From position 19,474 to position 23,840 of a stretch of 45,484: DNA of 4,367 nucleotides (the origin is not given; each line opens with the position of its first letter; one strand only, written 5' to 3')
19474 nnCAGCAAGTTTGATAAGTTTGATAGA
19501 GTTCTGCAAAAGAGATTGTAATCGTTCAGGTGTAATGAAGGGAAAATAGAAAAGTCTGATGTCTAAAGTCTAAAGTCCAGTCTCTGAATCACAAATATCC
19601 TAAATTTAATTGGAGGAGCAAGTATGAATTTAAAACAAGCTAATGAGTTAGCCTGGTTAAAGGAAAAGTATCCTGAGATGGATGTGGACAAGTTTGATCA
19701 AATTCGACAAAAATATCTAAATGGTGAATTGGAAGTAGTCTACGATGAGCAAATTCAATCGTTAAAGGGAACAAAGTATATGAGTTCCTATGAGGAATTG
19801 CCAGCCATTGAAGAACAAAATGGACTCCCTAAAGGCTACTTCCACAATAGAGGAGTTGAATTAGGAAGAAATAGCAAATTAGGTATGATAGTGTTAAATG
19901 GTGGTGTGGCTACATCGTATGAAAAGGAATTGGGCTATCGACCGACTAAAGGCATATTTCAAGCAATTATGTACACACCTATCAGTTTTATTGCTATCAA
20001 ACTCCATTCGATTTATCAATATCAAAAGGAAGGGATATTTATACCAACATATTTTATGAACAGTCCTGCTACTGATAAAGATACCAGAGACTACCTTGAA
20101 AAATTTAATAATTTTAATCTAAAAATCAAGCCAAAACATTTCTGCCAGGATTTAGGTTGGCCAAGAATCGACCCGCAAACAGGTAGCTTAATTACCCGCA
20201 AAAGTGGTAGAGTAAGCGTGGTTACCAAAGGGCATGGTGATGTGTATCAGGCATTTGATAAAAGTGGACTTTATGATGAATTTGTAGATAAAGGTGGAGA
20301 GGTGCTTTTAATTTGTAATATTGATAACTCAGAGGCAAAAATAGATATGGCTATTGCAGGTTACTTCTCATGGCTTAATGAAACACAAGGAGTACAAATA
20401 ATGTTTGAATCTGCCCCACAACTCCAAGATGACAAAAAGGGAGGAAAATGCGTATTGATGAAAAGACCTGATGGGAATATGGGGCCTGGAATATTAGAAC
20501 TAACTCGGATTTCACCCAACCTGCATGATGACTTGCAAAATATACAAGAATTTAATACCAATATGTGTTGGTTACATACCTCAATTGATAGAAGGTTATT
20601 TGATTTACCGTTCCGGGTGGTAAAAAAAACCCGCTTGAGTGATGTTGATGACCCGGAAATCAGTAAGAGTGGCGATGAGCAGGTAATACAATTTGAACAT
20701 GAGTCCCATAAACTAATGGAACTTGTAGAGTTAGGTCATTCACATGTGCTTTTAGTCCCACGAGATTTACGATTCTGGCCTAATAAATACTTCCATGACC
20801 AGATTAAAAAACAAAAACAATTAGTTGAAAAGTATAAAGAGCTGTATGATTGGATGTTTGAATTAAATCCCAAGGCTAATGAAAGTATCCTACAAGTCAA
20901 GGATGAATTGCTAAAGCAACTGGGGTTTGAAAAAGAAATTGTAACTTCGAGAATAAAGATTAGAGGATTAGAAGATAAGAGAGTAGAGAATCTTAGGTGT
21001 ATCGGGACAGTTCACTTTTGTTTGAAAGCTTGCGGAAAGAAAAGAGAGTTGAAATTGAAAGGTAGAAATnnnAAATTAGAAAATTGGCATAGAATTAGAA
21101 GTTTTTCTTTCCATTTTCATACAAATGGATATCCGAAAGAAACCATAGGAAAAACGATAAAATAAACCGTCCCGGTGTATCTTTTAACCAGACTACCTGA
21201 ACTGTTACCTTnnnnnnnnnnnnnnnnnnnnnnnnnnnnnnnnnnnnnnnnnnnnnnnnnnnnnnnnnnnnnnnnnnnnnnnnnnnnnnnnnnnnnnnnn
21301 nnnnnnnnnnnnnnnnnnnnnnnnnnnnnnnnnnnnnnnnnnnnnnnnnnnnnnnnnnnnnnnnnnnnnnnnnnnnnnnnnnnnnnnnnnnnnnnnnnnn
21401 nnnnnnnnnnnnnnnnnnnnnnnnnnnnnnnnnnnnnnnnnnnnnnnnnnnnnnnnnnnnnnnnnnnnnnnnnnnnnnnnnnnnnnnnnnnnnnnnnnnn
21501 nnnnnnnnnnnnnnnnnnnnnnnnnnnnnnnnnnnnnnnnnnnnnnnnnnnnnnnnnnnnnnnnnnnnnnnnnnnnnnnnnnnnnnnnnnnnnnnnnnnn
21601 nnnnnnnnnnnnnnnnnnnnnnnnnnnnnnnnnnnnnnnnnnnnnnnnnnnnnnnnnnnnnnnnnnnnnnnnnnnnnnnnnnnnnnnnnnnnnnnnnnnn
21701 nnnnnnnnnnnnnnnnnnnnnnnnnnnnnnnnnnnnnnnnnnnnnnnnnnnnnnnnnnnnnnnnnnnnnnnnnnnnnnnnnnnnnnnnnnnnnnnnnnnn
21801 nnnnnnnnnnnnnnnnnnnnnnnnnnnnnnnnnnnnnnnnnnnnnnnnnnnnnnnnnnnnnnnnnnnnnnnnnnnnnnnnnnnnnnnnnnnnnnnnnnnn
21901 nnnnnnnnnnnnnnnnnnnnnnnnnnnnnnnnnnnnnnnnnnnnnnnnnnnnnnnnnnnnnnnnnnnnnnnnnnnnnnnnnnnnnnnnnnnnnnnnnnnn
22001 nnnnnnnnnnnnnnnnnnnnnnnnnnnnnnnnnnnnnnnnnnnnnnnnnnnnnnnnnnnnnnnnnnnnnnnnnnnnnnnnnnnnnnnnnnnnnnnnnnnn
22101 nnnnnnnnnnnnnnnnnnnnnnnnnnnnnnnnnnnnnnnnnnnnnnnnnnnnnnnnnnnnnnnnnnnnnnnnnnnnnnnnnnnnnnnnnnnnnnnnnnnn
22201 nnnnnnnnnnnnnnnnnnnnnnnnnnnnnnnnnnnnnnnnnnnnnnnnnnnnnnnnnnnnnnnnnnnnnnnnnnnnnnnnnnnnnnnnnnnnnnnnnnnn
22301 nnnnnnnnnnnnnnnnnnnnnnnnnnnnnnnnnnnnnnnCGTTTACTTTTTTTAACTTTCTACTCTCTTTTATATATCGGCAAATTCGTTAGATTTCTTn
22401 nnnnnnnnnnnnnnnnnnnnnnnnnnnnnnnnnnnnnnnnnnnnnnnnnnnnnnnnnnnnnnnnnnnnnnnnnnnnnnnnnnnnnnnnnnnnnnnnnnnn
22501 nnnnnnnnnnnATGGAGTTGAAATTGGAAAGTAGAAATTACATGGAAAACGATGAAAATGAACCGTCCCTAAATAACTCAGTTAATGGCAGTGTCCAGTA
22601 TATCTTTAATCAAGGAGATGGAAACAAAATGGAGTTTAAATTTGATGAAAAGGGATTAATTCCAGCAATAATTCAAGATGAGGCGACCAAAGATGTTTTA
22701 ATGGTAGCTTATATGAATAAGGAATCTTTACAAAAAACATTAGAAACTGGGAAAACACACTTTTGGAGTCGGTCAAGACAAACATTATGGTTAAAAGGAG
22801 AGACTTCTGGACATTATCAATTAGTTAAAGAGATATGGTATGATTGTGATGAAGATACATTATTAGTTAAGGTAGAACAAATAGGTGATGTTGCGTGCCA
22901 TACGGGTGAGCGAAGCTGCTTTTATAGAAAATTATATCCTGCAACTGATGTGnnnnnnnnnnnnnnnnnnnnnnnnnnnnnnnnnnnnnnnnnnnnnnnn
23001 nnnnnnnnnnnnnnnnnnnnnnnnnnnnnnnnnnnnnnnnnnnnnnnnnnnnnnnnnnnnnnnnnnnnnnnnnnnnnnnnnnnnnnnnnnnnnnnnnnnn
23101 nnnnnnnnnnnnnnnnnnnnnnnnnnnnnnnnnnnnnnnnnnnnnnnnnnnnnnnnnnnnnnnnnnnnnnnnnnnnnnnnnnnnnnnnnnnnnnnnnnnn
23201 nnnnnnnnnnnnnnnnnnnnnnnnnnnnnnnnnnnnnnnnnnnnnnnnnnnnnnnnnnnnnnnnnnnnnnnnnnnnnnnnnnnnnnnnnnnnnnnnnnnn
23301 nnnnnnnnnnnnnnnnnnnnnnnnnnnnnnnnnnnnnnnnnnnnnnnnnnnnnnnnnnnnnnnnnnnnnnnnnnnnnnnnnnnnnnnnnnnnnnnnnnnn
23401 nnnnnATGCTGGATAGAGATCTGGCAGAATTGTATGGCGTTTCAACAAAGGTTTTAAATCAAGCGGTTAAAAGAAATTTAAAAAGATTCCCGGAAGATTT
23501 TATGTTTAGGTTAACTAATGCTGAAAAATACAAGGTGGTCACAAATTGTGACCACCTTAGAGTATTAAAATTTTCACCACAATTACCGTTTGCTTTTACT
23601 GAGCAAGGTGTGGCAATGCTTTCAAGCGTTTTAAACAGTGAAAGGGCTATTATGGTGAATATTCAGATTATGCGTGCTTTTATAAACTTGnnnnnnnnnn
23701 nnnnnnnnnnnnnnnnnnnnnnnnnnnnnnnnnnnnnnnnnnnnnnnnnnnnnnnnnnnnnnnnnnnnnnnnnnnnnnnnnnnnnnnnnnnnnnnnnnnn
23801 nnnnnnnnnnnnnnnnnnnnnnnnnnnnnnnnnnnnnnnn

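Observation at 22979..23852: ORF6N gene caught in decay: 343-bp MITE with a perfect 8-bp TSD plus an in-frame TGA; element ends resemble the IS66 family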

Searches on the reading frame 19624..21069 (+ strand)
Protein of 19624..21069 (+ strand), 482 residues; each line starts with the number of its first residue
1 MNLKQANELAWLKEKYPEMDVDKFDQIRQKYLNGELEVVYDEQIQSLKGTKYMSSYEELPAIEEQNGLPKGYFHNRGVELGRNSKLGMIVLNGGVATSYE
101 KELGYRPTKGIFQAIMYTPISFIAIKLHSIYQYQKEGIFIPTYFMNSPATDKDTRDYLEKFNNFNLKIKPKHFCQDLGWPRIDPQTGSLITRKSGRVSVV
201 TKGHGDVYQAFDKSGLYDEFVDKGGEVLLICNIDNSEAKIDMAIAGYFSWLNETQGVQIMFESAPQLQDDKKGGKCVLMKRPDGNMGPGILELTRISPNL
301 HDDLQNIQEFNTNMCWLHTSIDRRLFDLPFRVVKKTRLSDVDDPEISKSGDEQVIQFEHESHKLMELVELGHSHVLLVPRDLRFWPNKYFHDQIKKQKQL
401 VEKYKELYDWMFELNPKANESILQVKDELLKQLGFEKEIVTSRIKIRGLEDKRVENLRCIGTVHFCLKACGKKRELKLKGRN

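Call 14: search_protein_families(library=pfam, proteins=[window:19624-21069:+], max_evalue=0.01)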
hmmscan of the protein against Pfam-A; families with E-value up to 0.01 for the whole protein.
window:19624-21069:+ (482 aa): 1 family
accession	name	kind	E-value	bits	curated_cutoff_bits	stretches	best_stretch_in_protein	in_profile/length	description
PF01704.24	UDPGP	-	2.5e-37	129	22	1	22-402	2-350/413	UTP--glucose-1-phosphate uridylyltransferase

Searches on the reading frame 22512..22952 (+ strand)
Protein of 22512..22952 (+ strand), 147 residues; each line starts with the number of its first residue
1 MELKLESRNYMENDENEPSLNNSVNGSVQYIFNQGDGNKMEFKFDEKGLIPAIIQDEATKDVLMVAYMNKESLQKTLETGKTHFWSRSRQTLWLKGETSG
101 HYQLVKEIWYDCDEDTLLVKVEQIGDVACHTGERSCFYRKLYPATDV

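Call 14: search_protein_families(library=pfam, proteins=[window:22512-22952:+], max_evalue=0.01)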
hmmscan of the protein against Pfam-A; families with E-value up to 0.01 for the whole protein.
window:22512-22952:+ (147 aa): 1 family
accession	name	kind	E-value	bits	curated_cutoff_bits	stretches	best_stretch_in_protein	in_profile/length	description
PF01502.23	PRA-CH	-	9.6e-37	125.1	27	1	64-138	1-74/74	Phosphoribosyl-AMP cyclohydrolase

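Call 33: find_encoding_contigs(protein=window:22512-22952:+, flank=3000, max_places=10)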
Protein window:22512-22952:+ (147 aa): no gene with exactly this product is on record in the collection.

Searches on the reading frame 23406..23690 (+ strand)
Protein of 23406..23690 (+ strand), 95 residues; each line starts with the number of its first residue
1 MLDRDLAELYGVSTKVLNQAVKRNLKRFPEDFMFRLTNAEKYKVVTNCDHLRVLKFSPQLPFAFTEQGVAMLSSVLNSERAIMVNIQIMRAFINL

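Call 14: search_protein_families(library=pfam, proteins=[window:23406-23690:+], max_evalue=0.01)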
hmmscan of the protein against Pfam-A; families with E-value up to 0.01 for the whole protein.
window:23406-23690:+ (95 aa): 1 family
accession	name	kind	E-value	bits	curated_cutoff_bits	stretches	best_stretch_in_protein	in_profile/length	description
PF10543.14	ORF6N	-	2.8e-26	92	27.8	1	1-75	12-86/86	ORF6N domain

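Call 35: find_encoding_contigs(protein=window:23406-23690:+, flank=3000, max_places=10)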
Protein window:23406-23690:+ (95 aa): no gene with exactly this product is on record in the collection.
